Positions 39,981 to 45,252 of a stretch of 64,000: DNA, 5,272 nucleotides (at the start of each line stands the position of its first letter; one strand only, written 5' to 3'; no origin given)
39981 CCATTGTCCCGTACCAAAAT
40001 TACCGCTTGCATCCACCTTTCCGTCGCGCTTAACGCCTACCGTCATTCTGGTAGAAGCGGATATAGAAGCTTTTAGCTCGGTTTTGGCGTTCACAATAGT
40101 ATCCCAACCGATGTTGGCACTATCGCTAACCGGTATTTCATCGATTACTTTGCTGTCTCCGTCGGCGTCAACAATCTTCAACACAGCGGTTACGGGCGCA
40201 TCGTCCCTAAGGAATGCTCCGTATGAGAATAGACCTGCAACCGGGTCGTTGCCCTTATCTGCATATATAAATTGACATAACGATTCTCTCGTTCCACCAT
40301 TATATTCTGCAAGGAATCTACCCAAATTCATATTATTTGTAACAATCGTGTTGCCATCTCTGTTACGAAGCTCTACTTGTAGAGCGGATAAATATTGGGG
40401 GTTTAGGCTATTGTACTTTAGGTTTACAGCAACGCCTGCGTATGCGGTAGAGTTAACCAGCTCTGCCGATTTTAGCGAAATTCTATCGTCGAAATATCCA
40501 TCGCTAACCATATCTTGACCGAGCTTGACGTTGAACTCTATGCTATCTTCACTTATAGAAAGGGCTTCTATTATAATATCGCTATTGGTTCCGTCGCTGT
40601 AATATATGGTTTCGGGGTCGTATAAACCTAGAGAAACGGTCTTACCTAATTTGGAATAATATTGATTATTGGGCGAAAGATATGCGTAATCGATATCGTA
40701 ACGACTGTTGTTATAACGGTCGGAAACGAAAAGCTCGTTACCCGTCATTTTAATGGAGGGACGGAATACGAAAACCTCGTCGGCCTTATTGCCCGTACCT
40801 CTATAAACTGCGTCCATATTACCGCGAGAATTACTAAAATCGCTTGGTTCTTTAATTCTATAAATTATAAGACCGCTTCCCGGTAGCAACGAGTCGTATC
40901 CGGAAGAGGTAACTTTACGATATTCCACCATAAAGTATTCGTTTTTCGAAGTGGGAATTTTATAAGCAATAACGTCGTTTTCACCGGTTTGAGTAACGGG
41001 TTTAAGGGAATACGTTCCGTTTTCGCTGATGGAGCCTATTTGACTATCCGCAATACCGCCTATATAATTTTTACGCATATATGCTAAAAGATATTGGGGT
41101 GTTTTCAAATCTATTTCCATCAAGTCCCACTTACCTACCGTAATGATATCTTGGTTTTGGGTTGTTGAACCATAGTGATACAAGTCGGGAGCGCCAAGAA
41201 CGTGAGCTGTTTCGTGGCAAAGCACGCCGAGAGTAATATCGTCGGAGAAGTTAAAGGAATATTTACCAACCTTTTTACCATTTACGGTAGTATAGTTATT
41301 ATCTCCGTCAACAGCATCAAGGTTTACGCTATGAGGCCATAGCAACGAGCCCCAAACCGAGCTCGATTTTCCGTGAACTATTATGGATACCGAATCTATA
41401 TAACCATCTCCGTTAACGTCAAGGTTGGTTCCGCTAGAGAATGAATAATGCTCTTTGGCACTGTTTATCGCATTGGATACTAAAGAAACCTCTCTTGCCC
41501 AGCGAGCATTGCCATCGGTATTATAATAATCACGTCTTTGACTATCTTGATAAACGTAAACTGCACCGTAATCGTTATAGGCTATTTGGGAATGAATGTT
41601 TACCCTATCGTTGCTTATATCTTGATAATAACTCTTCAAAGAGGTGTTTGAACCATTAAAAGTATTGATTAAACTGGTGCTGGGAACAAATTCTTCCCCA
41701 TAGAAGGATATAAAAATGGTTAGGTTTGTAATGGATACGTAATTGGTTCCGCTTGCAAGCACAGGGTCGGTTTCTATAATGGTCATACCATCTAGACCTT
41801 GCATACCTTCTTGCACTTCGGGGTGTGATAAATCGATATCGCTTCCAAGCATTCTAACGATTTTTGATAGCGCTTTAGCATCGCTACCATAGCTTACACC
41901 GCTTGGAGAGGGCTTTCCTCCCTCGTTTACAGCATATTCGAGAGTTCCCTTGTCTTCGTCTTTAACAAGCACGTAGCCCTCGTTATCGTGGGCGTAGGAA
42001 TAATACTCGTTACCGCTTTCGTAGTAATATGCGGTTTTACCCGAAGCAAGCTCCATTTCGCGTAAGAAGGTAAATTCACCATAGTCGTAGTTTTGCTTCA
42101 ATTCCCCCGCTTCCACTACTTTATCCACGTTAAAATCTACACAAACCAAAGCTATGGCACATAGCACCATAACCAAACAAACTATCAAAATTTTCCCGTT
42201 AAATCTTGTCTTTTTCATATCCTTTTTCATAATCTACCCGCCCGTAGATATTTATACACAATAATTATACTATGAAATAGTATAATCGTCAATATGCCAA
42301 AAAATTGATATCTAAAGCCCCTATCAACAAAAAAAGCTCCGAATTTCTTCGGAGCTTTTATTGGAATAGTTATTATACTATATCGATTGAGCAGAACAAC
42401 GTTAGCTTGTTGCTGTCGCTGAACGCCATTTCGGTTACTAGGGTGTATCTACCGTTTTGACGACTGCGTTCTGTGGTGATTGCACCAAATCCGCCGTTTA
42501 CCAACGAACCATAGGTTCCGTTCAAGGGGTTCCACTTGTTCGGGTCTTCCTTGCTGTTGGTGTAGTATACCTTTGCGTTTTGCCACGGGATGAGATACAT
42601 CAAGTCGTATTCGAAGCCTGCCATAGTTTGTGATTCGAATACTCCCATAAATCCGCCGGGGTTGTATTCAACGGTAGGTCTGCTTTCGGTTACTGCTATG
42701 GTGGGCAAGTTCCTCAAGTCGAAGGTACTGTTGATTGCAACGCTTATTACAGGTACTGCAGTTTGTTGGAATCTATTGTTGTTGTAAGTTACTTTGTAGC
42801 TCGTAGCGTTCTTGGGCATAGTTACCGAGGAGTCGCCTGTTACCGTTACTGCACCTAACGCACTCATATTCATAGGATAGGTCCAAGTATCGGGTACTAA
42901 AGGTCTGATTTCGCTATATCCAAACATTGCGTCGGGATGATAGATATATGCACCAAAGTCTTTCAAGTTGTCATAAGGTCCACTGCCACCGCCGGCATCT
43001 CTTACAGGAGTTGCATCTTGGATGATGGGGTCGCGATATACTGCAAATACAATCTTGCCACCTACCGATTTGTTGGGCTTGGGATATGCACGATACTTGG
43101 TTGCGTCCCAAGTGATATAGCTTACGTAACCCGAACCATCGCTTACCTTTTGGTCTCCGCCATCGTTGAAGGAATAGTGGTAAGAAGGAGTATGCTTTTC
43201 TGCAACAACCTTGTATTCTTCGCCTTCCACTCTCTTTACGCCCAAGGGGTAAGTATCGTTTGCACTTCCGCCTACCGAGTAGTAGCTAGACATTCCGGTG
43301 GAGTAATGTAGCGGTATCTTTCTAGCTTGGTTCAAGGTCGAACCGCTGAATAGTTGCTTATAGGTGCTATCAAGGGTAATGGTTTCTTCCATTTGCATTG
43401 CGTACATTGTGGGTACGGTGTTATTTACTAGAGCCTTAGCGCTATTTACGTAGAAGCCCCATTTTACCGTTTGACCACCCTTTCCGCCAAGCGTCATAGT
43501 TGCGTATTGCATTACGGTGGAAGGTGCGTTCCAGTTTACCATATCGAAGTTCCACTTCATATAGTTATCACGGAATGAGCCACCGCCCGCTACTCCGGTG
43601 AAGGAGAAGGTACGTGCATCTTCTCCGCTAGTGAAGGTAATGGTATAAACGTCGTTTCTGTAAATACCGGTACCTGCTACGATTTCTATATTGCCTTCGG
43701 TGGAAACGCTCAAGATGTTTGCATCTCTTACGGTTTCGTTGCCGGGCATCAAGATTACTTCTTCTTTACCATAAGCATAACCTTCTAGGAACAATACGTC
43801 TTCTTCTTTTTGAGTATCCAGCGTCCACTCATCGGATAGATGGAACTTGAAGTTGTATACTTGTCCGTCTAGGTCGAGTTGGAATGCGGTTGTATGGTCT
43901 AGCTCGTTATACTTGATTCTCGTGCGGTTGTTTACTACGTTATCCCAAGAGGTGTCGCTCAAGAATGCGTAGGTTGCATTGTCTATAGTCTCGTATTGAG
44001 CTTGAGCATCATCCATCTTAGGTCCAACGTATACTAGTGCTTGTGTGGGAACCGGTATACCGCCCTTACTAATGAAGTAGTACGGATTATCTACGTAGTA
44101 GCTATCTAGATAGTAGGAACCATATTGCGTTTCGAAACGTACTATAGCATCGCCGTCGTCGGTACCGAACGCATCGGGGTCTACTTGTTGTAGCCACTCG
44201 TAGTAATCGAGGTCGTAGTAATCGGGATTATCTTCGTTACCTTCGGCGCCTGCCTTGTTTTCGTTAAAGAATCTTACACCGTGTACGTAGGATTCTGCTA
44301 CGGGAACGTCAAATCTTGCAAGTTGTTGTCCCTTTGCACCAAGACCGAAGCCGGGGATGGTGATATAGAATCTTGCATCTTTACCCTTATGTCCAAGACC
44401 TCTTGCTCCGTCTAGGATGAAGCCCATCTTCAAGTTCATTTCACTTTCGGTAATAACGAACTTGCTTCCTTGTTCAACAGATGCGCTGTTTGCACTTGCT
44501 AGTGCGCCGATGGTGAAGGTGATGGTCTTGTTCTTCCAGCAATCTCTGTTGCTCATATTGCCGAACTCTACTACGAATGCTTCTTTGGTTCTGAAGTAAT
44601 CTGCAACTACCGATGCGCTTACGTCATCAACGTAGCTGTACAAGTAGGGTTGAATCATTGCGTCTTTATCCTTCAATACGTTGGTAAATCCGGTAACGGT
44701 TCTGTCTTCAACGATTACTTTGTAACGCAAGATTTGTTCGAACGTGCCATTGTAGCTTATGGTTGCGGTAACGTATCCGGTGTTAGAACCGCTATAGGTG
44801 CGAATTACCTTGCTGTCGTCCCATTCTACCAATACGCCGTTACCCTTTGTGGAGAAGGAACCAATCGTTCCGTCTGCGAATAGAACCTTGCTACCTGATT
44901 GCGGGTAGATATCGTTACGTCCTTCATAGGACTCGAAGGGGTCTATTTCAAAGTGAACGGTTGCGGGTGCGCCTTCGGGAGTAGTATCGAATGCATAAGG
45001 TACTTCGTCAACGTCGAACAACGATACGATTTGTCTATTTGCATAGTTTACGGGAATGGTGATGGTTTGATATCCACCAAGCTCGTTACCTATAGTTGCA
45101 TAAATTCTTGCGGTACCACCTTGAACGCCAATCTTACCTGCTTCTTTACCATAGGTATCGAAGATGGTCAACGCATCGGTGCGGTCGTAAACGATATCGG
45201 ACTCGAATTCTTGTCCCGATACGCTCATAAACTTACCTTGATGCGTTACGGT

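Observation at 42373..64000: Giant ORF of at least 7,207 codons, open to the window edge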

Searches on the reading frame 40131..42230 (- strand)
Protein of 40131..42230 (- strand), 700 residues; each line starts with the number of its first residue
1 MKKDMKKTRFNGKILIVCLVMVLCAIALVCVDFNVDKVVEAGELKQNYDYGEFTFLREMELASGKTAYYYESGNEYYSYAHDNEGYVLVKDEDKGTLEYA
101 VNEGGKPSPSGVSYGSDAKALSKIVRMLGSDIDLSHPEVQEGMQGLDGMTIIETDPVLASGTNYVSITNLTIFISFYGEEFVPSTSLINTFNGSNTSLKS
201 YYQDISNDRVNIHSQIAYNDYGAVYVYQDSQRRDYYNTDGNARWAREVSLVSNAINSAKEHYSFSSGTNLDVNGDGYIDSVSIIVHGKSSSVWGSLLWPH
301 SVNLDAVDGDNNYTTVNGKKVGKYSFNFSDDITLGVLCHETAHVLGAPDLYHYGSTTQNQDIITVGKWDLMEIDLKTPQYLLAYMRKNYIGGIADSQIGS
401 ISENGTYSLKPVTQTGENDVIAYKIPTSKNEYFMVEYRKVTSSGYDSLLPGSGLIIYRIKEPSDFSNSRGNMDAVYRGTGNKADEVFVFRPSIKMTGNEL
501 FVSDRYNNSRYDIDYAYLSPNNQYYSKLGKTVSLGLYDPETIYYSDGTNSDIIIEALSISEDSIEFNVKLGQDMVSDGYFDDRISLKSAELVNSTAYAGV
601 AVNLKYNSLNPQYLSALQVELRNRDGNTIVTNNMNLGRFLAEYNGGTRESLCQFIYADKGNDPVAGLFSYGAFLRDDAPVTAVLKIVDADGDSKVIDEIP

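Call 83: search_protein_families(library=pfam, proteins=[window:40131-42230:-], max_evalue=0.1)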
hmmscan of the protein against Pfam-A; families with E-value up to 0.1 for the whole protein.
window:40131-42230:- (700 aa): 2 families
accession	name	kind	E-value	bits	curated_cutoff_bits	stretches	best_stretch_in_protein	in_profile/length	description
PF05547.17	Peptidase_M6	-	3e-05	23.9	22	1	190-371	61-260/294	Immune inhibitor A peptidase M6, catalytic domain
PF00404.24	Dockerin_1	-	0.055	14.1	22.9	0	249-280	16-46/57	Dockerin type I domain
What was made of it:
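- On M6 metalloprotease (the neighbour at 35898-42230, not the giant protein): Pfam PF05547 scores 23.9 bits against 22 (call 83).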

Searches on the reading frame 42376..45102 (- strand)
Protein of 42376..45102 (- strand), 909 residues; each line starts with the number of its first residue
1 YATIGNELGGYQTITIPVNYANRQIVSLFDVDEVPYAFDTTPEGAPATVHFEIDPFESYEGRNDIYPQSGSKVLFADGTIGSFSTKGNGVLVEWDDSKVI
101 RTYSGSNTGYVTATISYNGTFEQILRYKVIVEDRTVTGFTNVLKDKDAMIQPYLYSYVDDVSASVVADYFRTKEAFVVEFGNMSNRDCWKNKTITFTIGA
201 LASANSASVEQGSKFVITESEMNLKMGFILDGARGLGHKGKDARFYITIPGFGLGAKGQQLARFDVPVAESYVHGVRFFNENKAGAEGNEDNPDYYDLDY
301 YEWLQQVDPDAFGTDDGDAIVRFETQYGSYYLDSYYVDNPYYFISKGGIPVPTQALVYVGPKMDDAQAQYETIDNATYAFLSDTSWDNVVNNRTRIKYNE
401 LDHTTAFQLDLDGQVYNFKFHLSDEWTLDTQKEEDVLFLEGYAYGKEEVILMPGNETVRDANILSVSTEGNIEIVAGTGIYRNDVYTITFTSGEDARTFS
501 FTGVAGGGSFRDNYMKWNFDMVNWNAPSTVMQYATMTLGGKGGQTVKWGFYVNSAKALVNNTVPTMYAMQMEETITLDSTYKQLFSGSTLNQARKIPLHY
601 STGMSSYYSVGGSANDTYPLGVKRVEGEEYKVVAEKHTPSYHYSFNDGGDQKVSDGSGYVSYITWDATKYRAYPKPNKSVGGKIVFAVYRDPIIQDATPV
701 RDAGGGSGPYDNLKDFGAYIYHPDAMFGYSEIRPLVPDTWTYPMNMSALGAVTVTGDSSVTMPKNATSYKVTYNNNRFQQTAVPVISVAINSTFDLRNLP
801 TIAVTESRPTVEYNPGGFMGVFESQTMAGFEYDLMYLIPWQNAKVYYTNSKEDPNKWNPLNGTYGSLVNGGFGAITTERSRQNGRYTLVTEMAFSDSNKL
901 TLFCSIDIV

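Call 47: find_related_loci(query=A3, collection=genome_contigs, flank=10000)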
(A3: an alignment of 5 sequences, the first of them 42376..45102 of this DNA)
Query A3 (909 aa) in genome_contigs; peptide patterns used: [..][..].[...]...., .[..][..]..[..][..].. (x = any residue, [..] = any of these).
164 stretches matched a pattern; 17 encode a relative of the query (tblastn E <= 1e-3); 15 distinct loci.
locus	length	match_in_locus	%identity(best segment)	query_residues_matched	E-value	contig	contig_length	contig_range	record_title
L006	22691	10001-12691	77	1-909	0e+0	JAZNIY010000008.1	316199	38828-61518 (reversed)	MAG: Candidatus Stercoripulliclostridium sp. isolate T1900044682_TS20190148.MAGScoT_cleanbin_000015 SGB_1698_k141_161195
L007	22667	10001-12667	66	1-909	0e+0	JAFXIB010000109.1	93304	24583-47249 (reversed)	MAG: Clostridia bacterium isolate RGIG6434 Sheep_Rectum.Co__c3264315, whole genome shotgun sequence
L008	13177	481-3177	68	1-909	0e+0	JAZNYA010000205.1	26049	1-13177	MAG: Candidatus Stercoripulliclostridium sp. isolate T1900044777_TS20190243.MAGScoT_cleanbin_000072 SGB_2502_k141_196485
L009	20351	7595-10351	75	1-909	0e+0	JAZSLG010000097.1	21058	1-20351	MAG: Candidatus Stercoripulliclostridium sp. isolate T1900044558_TS20190024.MAGScoT_cleanbin_000033 SGB_336_k141_137835,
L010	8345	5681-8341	68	1-898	0e+0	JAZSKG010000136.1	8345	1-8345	MAG: Candidatus Stercoripulliclostridium sp. isolate T1900044561_TS20190027.MAGScoT_cleanbin_000024 SGB_368_k141_2147594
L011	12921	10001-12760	51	2-909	0e+0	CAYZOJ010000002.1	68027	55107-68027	MAG TPA_asm: uncultured Christensenellaceae bacterium isolate SRP225648_co1_589 genome assembly, contig: NODE_623_length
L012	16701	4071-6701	51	1-909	0e+0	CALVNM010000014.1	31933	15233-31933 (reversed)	MAG: uncultured Clostridia bacterium isolate BRZ_GG__bin59 genome assembly, contig: BRZ_GG__NODE_1944_length_31933_cov_5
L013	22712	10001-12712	51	1-909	0e+0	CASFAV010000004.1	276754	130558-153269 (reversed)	uncultured Eubacteriales bacterium isolate SI.O39.metabat-bins.38 genome assembly, contig: SI.O39.metabat-bins.38.fa_k14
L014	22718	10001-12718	44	1-909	0e+0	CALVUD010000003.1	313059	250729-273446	MAG: uncultured Clostridia bacterium isolate BRZ_BR__bin51 genome assembly, contig: BRZ_BR__NODE_21_length_313059_cov_17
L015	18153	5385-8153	37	1-895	1e-176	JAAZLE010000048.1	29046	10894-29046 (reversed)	MAG: Clostridiales bacterium isolate AS23ysBPME_171 70646_AS23, whole genome shotgun sequence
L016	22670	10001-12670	49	2-894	0e+0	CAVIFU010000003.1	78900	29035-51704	Ruminococcus bicirculans (ex Wegman et al. 2014) isolate H07682-L1_cleanbin_000021 genome assembly, contig: Spades_H0768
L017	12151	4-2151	50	176-909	0e+0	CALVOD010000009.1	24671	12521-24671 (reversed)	MAG: uncultured Clostridia bacterium isolate BRZ_AB__bin25 genome assembly, contig: BRZ_AB__NODE_1985_length_24671_cov_1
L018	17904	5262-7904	33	1-909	2e-113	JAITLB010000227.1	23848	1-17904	MAG: Christensenellaceae bacterium isolate Pcl387_bin85 k119_580069, whole genome shotgun sequence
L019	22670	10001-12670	31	1-909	4e-89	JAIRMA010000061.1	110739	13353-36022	MAG: Christensenellaceae bacterium isolate Cc175_bin76 k119_1894577, whole genome shotgun sequence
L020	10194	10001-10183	54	1-60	3e-13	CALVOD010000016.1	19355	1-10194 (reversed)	MAG: uncultured Clostridia bacterium isolate BRZ_AB__bin25 genome assembly, contig: BRZ_AB__NODE_2707_length_19355_cov_1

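Call 61: search_solved_structures(query=A3, max_evalue=10)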
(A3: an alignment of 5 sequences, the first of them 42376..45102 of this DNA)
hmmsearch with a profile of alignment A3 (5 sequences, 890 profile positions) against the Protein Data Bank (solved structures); distinct sequences matched with E-value up to 10: 0.
